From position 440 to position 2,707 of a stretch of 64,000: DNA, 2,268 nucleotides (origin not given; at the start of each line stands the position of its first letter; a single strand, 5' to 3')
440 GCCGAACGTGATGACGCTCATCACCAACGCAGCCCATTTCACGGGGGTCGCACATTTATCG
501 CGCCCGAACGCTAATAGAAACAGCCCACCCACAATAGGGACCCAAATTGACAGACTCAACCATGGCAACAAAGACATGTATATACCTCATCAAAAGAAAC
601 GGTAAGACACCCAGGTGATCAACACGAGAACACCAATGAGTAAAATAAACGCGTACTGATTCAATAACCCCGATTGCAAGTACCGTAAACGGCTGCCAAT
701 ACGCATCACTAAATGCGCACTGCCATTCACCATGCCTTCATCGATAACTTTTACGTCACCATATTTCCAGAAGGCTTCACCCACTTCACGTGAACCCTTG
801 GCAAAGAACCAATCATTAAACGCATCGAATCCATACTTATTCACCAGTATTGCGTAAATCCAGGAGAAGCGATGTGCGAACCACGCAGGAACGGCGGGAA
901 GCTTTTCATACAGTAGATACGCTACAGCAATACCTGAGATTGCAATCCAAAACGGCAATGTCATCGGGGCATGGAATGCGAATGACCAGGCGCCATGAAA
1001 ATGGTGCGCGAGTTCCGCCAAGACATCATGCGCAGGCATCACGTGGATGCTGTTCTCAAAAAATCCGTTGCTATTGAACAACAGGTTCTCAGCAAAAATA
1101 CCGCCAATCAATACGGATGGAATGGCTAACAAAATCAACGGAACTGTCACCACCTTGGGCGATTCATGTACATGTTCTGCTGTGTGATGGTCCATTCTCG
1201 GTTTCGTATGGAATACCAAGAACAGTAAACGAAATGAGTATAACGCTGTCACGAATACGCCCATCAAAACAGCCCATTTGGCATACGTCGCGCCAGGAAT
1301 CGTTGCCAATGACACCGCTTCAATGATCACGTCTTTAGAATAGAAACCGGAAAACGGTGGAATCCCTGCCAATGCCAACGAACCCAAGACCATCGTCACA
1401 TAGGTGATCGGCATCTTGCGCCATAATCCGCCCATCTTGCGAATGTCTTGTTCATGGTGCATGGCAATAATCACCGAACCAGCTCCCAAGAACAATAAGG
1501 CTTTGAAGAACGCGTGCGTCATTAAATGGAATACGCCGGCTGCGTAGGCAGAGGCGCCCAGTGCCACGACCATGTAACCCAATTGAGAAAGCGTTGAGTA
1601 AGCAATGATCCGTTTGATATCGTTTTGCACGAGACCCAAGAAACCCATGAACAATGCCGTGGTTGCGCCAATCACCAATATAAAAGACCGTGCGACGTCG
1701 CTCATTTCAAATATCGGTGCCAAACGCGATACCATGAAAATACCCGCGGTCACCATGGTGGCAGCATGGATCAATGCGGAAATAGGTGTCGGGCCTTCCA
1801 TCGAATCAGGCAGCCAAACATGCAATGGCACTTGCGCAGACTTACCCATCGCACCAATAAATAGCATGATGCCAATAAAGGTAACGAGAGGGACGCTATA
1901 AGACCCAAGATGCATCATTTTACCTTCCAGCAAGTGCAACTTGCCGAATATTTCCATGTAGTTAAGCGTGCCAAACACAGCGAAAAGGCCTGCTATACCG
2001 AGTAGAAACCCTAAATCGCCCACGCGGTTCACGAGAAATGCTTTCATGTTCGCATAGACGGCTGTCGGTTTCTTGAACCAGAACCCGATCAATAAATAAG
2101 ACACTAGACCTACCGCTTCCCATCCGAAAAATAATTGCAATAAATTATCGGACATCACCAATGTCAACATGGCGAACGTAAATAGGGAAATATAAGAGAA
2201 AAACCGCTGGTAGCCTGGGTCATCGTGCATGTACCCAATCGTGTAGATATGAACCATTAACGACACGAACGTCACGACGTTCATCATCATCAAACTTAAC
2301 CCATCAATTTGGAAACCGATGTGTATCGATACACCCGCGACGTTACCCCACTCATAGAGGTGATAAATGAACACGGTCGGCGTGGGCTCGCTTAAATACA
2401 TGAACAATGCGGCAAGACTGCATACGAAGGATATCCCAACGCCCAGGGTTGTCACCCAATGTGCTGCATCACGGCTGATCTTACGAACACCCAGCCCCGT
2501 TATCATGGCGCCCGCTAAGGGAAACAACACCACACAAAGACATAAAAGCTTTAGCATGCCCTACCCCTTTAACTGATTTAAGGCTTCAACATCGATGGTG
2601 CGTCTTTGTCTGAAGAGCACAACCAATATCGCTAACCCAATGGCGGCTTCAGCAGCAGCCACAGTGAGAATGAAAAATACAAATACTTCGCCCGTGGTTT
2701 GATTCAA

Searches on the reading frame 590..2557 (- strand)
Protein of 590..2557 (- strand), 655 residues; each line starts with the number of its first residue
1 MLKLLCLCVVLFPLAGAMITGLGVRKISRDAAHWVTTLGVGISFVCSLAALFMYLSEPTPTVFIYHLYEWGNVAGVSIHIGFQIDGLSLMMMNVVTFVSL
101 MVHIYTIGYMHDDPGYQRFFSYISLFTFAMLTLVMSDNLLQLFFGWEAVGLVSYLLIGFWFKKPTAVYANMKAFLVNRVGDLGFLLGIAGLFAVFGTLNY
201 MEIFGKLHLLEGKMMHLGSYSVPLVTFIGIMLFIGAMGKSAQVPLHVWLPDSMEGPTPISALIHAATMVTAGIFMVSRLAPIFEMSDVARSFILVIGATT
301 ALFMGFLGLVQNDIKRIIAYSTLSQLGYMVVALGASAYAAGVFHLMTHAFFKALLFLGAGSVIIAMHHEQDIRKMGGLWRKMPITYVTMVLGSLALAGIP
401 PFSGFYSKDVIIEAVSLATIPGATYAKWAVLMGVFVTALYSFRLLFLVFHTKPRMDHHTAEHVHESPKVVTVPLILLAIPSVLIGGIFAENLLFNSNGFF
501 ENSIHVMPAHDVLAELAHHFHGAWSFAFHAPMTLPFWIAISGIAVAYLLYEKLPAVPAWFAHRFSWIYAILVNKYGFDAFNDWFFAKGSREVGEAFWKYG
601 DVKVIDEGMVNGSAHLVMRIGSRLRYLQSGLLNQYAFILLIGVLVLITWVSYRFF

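Call 20: search_protein_families(library=ncbifam, proteins=[window:590-2557:-], max_evalue=1e-10)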
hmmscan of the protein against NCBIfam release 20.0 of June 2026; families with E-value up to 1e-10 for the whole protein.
window:590-2557:- (655 aa): 74 families (the best 25 are shown)
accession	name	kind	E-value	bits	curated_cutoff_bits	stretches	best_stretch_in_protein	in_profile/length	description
NF005141.0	PRK06590.1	equivalog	4.8e-240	798.7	556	1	5-652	4-611/615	NADH-quinone oxidoreductase subunit L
TIGR01974.1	NDH_I_L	subfamily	2.7e-236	786.4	407.5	1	6-650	3-629/630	NADH-quinone oxidoreductase subunit L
NF005626.0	PRK07376.1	equivalog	2.5e-161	538.3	963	2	9-453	11-458/675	NAD(P)H-quinone oxidoreductase subunit 5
NF040617.1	F420_dehyd_FpoL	exception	3.5e-136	455.6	1050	1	11-650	11-662/669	F420H2 dehydrogenase subunit FpoL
NF009289.0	PRK12649.1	equivalog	1.6e-90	304.6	1117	1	10-604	11-584/789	putative monovalent cation/H+ antiporter subunit A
NF009288.0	PRK12648.1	equivalog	1.3e-89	301.5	1104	1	7-551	4-524/954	monovalent cation/H+ antiporter subunit A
NF005633.0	PRK07390.1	subfamily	1.1e-87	295.1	676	1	24-652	31-608/613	NAD(P)H-quinone oxidoreductase subunit F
NF009287.0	PRK12647.1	equivalog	5.1e-87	293.1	937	1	7-515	4-490/773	putative monovalent cation/H+ antiporter subunit A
TIGR01960.1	ndhF3_CO2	subfamily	1.4e-82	278.1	588.7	1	13-487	16-473/606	NAD(P)H dehydrogenase, subunit NdhF3 family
NF009284.0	PRK12644.1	equivalog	6.7e-82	276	962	1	11-550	6-519/975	Na+/H+ antiporter subunit A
NF009285.0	PRK12645.1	equivalog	6.5e-81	272.7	1028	1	8-544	6-544/804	Na+/H+ antiporter subunit A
TIGR00940.1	2a6301s01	subfamily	1.1e-78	265.4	920.45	1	8-545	4-538/793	monovalent cation:proton antiporter subunit A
NF005097.0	PRK06525.1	equivalog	5.6e-78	262.8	430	1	6-484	5-474/480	hydrogenase 4 subunit D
NF009290.0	PRK12650.1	equivalog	7.4e-75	252.5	980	1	7-487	4-471/966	DUF4040 family protein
NF009286.0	PRK12646.1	equivalog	3.1e-68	231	1063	1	73-496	65-504/800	DUF4040 family protein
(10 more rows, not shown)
